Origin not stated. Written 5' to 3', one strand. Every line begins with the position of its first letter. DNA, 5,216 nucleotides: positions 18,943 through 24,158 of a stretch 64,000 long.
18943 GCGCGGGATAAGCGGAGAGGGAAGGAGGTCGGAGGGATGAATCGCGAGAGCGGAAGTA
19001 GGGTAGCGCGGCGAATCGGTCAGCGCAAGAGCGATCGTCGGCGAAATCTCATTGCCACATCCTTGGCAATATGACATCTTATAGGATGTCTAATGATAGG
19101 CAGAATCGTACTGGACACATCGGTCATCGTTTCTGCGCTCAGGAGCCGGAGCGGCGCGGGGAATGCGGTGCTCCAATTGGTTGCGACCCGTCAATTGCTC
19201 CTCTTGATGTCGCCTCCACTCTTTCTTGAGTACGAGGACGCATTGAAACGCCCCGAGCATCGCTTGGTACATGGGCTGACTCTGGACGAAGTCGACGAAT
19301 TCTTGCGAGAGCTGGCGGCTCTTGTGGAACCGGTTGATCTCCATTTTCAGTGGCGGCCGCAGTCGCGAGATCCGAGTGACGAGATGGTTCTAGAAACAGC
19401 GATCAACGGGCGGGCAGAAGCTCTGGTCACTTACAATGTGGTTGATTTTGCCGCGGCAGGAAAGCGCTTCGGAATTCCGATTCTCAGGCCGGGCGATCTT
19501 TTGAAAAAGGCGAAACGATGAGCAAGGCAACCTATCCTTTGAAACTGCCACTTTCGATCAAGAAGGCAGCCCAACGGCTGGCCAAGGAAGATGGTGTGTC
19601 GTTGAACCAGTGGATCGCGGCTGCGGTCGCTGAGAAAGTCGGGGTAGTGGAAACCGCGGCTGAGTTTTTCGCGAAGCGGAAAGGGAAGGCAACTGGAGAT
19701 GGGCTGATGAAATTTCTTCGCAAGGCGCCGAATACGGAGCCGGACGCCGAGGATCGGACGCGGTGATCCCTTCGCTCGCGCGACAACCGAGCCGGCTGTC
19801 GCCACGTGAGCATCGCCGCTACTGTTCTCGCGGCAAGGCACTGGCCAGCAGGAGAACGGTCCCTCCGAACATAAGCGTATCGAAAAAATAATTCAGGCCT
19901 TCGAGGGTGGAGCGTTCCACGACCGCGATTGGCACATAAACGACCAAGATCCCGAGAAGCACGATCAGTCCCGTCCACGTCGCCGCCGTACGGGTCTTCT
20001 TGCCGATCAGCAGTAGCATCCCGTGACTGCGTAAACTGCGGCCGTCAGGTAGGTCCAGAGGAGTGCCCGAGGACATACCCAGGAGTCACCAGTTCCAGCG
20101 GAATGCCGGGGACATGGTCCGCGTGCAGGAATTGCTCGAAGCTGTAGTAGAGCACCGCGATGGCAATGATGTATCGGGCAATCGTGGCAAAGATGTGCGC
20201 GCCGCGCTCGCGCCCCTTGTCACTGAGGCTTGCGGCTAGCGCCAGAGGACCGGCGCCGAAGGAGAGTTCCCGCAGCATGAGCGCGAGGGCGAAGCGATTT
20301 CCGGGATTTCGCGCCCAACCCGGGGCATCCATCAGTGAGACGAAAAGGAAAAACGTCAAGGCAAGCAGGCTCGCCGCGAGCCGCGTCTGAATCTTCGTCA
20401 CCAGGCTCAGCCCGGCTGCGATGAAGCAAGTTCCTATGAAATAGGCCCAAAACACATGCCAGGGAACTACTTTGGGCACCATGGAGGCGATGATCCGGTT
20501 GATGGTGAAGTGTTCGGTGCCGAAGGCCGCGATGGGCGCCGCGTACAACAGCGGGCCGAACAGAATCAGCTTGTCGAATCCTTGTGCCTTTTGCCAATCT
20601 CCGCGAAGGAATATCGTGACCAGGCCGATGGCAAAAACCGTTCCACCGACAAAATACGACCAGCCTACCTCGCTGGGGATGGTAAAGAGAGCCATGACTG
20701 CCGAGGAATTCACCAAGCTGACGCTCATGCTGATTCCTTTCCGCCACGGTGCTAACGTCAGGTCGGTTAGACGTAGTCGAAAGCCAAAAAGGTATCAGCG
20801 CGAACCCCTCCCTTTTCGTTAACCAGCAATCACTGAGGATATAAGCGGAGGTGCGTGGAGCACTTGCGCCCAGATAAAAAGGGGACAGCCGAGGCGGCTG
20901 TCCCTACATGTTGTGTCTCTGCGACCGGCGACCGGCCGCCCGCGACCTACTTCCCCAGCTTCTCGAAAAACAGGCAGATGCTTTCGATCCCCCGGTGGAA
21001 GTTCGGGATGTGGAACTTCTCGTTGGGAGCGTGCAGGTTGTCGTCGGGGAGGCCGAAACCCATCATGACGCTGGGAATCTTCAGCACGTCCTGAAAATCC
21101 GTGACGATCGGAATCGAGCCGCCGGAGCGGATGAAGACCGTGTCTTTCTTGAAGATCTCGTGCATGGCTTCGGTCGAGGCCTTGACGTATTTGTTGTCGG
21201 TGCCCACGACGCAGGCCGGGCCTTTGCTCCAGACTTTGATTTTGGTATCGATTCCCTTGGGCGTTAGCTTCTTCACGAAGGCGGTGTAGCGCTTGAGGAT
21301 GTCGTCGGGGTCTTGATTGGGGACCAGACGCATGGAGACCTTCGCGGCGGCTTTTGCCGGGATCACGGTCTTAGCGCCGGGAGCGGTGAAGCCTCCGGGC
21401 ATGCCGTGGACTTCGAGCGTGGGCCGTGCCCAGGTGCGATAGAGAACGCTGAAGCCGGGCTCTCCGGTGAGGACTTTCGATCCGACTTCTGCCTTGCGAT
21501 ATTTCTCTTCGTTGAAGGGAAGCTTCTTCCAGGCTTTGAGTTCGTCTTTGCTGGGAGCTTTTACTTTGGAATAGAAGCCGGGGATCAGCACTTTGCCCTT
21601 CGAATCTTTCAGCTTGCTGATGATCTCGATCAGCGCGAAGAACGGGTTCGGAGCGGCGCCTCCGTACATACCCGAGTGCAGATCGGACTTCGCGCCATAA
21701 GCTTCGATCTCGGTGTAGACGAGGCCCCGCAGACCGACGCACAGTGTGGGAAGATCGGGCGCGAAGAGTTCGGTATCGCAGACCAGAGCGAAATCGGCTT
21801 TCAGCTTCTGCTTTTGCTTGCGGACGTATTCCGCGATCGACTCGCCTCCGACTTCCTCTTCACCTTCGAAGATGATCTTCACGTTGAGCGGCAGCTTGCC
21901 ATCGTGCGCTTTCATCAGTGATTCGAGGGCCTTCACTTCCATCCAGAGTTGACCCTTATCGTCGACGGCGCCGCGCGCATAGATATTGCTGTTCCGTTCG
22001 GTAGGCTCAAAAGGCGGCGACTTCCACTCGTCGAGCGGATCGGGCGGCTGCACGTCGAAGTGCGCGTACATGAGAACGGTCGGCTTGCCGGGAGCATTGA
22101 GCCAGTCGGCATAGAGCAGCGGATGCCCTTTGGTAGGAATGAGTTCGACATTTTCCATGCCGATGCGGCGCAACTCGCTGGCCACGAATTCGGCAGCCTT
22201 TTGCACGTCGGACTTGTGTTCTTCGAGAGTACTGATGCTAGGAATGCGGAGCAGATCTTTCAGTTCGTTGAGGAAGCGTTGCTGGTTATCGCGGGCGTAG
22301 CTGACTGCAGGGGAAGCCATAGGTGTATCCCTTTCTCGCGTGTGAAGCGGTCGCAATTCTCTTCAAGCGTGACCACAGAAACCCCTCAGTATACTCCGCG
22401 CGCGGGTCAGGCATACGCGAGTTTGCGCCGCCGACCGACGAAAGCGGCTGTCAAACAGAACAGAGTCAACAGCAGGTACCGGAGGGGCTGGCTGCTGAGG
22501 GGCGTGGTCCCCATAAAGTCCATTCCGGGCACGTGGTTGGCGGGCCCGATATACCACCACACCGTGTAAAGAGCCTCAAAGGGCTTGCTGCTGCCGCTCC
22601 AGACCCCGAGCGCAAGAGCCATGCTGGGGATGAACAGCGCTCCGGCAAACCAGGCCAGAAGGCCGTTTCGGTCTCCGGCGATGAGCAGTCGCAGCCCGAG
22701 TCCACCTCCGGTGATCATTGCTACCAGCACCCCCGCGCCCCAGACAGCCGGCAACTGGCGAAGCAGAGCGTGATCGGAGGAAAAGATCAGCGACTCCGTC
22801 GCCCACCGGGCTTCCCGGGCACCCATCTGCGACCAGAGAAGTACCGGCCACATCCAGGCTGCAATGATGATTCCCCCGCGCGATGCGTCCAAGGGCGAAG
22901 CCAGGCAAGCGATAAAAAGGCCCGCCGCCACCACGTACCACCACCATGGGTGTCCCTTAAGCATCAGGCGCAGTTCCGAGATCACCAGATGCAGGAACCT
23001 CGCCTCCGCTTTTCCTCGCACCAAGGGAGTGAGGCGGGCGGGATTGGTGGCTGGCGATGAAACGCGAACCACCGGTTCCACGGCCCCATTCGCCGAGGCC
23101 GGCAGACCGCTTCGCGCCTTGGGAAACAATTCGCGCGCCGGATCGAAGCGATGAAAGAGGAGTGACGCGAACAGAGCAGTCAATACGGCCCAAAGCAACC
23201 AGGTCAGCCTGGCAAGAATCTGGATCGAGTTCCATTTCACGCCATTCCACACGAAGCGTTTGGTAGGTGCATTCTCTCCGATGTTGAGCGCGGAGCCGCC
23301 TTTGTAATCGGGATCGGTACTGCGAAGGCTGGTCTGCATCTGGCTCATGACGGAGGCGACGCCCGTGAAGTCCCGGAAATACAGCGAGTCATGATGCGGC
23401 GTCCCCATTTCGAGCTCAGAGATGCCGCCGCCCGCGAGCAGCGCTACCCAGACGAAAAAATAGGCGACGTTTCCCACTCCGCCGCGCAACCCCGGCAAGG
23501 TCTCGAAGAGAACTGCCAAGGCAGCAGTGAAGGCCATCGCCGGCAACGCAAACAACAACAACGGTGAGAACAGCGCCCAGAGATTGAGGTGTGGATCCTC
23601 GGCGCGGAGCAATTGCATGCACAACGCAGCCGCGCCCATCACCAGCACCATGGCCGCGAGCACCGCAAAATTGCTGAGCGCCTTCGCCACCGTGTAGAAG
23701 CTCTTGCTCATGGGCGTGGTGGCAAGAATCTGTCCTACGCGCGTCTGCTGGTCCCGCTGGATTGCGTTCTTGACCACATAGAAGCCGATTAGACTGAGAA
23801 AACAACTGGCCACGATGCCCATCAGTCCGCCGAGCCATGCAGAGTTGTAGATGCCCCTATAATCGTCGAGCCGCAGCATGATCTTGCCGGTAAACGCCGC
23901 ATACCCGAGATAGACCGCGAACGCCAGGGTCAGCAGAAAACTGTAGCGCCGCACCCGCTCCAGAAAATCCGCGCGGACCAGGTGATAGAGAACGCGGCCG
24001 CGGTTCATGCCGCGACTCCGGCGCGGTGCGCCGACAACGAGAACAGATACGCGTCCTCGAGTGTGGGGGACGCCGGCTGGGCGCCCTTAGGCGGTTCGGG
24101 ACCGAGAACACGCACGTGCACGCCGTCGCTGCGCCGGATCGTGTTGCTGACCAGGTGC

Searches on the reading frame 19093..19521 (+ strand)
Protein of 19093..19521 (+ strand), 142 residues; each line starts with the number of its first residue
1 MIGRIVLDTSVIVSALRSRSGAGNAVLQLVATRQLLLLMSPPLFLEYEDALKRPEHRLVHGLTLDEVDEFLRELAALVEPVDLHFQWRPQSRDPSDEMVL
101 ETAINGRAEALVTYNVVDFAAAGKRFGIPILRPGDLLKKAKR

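Call 67: search_protein_families(library=pfam, proteins=[window:19093-19521:+], max_evalue=0.0001)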
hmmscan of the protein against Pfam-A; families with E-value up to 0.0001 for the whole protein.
window:19093-19521:+ (142 aa): 2 families
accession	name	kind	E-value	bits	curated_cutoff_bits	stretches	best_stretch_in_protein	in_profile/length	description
PF13470.12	PIN_3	-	3.7e-23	83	27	1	4-116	1-114/115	PIN domain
PF01850.27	PIN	-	1.9e-05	25.7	23.6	1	5-115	1-111/120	PIN domain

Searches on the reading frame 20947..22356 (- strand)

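Call 66: search_protein_families(library=pfam, proteins=[window:20947-22356:-], max_evalue=0.00001)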
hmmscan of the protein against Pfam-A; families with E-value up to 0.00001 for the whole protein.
window:20947-22356:- (469 aa): 2 families
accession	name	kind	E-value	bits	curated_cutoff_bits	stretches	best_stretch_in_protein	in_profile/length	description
PF01546.33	Peptidase_M20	-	2.5e-32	112.9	24.6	1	95-464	1-204/206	Peptidase family M20/M25/M40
PF07687.19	M20_dimer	-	6.4e-18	65.1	21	1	207-367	1-105/107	Peptidase dimerisation domain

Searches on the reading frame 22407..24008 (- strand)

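Call 66: search_protein_families(library=pfam, proteins=[window:22407-24008:-], max_evalue=0.00001)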
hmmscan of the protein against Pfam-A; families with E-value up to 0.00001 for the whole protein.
window:22407-24008:- (533 aa): 1 family
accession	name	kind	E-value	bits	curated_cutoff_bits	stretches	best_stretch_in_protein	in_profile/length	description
PF12698.13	ABC2_membrane_3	-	4.4e-07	29.8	31.6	1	56-195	158-288/347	ABC-2 family transporter protein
